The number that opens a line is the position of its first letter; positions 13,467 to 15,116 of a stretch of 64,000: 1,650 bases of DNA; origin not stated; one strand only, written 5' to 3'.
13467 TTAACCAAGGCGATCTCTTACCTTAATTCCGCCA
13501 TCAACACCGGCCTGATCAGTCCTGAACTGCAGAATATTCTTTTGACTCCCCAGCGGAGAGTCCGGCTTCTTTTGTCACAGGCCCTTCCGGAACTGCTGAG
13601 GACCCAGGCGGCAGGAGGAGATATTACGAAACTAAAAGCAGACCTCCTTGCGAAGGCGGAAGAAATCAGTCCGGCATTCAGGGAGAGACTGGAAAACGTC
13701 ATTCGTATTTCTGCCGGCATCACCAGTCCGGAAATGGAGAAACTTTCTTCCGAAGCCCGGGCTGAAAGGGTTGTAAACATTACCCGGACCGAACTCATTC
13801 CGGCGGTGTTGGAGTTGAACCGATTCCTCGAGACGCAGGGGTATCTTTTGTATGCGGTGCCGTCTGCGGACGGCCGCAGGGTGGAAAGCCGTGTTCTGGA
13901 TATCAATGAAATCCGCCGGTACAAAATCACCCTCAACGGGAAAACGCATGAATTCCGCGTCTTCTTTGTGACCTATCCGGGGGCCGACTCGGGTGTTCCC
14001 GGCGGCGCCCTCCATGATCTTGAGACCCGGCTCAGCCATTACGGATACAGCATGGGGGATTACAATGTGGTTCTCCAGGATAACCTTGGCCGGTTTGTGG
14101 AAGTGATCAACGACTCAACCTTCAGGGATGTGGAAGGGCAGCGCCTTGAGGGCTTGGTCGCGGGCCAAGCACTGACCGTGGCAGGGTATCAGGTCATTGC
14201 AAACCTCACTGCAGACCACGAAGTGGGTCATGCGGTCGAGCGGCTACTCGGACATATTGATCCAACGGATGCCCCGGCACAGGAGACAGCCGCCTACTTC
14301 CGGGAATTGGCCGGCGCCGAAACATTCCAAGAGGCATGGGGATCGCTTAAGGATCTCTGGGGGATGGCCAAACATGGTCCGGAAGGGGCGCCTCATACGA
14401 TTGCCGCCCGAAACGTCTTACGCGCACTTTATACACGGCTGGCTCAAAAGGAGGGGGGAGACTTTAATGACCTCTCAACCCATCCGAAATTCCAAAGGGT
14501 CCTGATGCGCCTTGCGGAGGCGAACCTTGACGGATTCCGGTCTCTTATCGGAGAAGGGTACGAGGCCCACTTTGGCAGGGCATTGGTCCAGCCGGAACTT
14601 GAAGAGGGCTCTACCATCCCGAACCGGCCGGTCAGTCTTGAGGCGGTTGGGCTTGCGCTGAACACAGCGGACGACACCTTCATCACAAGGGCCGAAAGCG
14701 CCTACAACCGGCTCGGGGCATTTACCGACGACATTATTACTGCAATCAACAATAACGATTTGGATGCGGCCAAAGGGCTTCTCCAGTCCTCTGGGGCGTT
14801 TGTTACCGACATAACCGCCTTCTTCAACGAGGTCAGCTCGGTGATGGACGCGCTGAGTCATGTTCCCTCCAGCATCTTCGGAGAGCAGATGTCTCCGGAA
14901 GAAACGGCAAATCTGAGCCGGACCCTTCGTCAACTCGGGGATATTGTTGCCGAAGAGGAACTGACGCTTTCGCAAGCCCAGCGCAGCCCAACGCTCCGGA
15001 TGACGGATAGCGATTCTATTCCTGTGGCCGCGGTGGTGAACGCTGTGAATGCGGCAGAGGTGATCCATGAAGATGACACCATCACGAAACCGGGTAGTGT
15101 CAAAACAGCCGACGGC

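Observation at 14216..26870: Two HExxH motifs embedded in the 7,085-aa protein (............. and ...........)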

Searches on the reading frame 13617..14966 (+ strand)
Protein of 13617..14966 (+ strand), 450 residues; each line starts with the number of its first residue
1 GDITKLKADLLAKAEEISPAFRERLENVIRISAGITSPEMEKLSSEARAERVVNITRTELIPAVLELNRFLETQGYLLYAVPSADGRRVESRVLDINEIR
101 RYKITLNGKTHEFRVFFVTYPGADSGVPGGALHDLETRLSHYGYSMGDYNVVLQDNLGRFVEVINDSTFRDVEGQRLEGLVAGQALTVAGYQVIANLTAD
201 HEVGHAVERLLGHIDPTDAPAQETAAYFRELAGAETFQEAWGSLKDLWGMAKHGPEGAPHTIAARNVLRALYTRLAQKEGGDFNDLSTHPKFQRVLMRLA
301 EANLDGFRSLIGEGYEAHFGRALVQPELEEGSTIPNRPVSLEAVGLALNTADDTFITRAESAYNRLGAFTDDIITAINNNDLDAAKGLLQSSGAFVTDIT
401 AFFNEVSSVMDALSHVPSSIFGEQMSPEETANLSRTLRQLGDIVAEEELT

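Call 6: search_protein_families(library=pfam, proteins=[window:13617-14966:+], max_evalue=10)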
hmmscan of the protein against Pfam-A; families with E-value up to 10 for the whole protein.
window:13617-14966:+ (450 aa): 0 families

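Call 9: find_homologous_proteins(query=window:13710-14810:+, max_evalue=0.01)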
Query window:13710-14810:+: 8000 candidates shared short words with the query, none scored E <= 0.01.

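Call 16: search_solved_structures(query=window:13647-14966:+, max_evalue=10)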
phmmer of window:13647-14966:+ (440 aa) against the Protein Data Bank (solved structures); distinct sequences matched with E-value up to 10: 1.
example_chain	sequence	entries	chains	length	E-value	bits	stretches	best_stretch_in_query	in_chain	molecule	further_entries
6gos_D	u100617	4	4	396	0.63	12.4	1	57-137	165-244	Microcin B17-processing protein McbD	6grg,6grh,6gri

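Call 31: predict_structure(protein=window:13707-14789:+)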
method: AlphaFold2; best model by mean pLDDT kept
length: 361 residues; sequences in the alignment: 1
mean_pLDDT: 40.2   pTM: 0.28
mean pLDDT of the five models: 40.2, 39.9, 35.2, 33.8, 33.5
residues with pLDDT >= 90: 0; 70-90: 2; 50-70: 76; < 50: 283
segments of 3 or more residues with pLDDT < 50: 1-33, 44-70, 84-185, 205-209, 239-337, 359-361
pLDDT, mean of each block of 10 residues (from residue 1): 27 28 34 50 40 25 41 51 48 36 45 35 29 28 23 24 26 39 54 64 50 58 54 51 42 36 37 33 36 40 32 37 39 45 55 55 38
secondary structure, 60 per line:
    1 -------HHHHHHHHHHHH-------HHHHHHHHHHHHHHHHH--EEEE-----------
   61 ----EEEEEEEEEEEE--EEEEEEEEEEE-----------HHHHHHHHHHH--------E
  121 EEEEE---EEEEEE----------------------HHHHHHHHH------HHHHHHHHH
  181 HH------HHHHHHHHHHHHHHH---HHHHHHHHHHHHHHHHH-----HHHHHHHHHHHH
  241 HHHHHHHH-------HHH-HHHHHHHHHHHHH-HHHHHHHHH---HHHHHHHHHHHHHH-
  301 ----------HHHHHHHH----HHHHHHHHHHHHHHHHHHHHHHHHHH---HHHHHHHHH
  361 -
elements in order: H8-19 H27-43 E46-49 E65-76 E79-89 H101-111 E120-125 E129-134 H157-165 H172-182 H189-203 H207-223 H229-248 H260-272 H274-282 H286-299 H311-318 H323-348 H352-360

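Call 86: fold_search(model_id=the predicted structure, library=pdb)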
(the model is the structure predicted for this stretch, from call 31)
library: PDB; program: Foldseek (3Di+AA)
matches with E <= 10: 582; with E <= 0.001: 0
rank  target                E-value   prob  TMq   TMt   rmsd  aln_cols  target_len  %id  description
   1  7mq8_LJ               3.8e-02  0.35  0.13  0.10  18.7       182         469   16  Cryo-EM structure of the human SSU processome, state pre-A1 (released 2021-09-22)
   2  4k2p_A                1.3e-01  0.16  0.12  0.16  17.5       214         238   10  The Structure of a Quintuple Mutant of the Tiam1 PH-CC-Ex Domain (released 2013-07-10)
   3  7avy                  1.9e-01  0.12  0.12  0.15  16.9       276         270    9  MerTK kinase domain in complex with quinazoline-based inhbitor (released 2021-03-03)
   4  4k2p_D                2.7e-01  0.12  0.12  0.16  17.9       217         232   10  The Structure of a Quintuple Mutant of the Tiam1 PH-CC-Ex Domain (released 2013-07-10)
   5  4ec8_A                3.2e-01  0.20  0.14  0.15  15.2       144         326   10  Structure of full length CDK9 in complex with cyclinT and DRB (released 2012-09-12)
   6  8xfm                  3.2e-01  0.06  0.12  0.14  17.5       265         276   12  The Crystal Structure of MNK2 from Biortus. (released 2023-12-27)
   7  8iuo_A                3.4e-01  0.10  0.15  0.15  21.0       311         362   13  respiratory syncytial virus nucleocapsid-like assembly (released 2023-09-06)
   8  6yyu                  3.7e-01  0.33  0.19  0.17  13.1       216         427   15  Aspartyl/Asparaginyl beta-hydroxylase (AspH) oxygenase and TPR domains in complex with manganese and 2-oxoglutarate (released 2021-03-17)
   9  4k2p_C                4.2e-01  0.10  0.12  0.16  17.7       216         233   11  The Structure of a Quintuple Mutant of the Tiam1 PH-CC-Ex Domain (released 2013-07-10)
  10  8re5_A                4.4e-01  0.33  0.19  0.17  12.9       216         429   14  Aspartyl/Asparaginyl beta-hydroxylase (AspH) R735Q variant in complex with Mn, 2-oxosuberate and a Factor X derived pe (released 2024-12-18)
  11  9cnx_D                4.7e-01  0.20  0.16  0.23  12.5       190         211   13  CryoEM structure of BAM in complex with the PTB1 closed-state inhibitor (in DDM detergent) (released 2024-12-25)
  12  3tu3_A                4.9e-01  0.10  0.10  0.21  14.1       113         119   18  1.92 Angstrom resolution crystal structure of the full-length SpcU in complex with full-length ExoU from the type III  (released 2012-05-23)
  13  9ggq_A                4.9e-01  0.09  0.14  0.07  28.2       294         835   13  E.coli gyrase holocomplex with cleaved chirally wrapped 217 bp DNA fragment and moxifloxacin (released 2024-09-11)
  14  5lzs_YY               5.2e-01  0.18  0.16  0.35  11.6       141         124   16  Structure of the mammalian ribosomal elongation complex with aminoacyl-tRNA, eEF1A, and didemnin B (released 2016-11-30)
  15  4uje_BY               5.2e-01  0.16  0.16  0.33  10.8       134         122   13  Regulation of the mammalian elongation cycle by 40S subunit rolling: a eukaryotic-specific ribosome rearrangement (released 2014-07-16)
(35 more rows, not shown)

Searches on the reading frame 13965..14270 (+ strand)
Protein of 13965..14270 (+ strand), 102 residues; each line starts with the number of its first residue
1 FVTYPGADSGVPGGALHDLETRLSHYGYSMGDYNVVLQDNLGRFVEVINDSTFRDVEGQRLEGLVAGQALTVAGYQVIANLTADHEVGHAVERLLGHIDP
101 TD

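Call 48: find_related_loci(query=A3, collection=metagenome_contigs, flank=10000)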
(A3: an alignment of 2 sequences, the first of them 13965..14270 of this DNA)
Query A3 (102 aa) in metagenome_contigs; peptide patterns used: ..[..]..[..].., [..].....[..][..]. (x = any residue, [..] = any of these).
146 stretches matched a pattern; 1 encode a relative of the query (tblastn E <= 1e-3); 1 distinct loci.
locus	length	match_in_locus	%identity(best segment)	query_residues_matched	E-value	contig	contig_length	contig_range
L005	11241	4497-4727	39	20-95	9e-6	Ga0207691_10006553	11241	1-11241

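Call 55: search_protein_families(library=pfam, proteins=[L005:3909-5432:-], max_evalue=1)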
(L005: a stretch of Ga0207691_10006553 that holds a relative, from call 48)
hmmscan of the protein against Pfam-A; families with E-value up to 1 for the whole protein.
L005:3909-5432:- (507 aa): 11 families
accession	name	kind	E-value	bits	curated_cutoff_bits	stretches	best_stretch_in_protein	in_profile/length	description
PF00005.33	ABC_tran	-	6.7e-51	172.9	25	2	29-179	1-137/137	ABC transporter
PF13304.12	AAA_21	-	3e-10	41.1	27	2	392-462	223-296/304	AAA domain, putative AbiEii toxin, Type IV TA system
PF13476.12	AAA_23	-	0.0065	17.6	27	1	23-59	7-39/201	AAA domain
PF02367.23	TsaE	-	0.0074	16.7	26.6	0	36-60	18-42/128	Threonylcarbamoyl adenosine biosynthesis protein TsaE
PF20720.3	nSTAND3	-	0.014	15.5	27.2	0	40-60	18-38/155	Novel STAND NTPase 3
PF13555.12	AAA_29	-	0.02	15.1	27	1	32-56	15-39/61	P-loop containing region of AAA domain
PF03193.22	RsgA_GTPase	-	0.048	13.9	30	1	39-64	106-131/174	RsgA GTPase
PF01926.29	MMR_HSR1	-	0.082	13.5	21.9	0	42-62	2-22/113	50S ribosome-binding GTPase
PF02463.25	SMC_N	-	0.11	12.3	40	0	41-57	26-42/220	RecF/RecN/SMC N terminal domain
PF05783.17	DLIC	-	0.13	11.5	19.7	1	36-68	22-54/471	Dynein light intermediate chain (DLIC)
PF00004.35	AAA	-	0.16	12.9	21.2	0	44-62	3-21/131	ATPase family associated with various cellular activities (AAA)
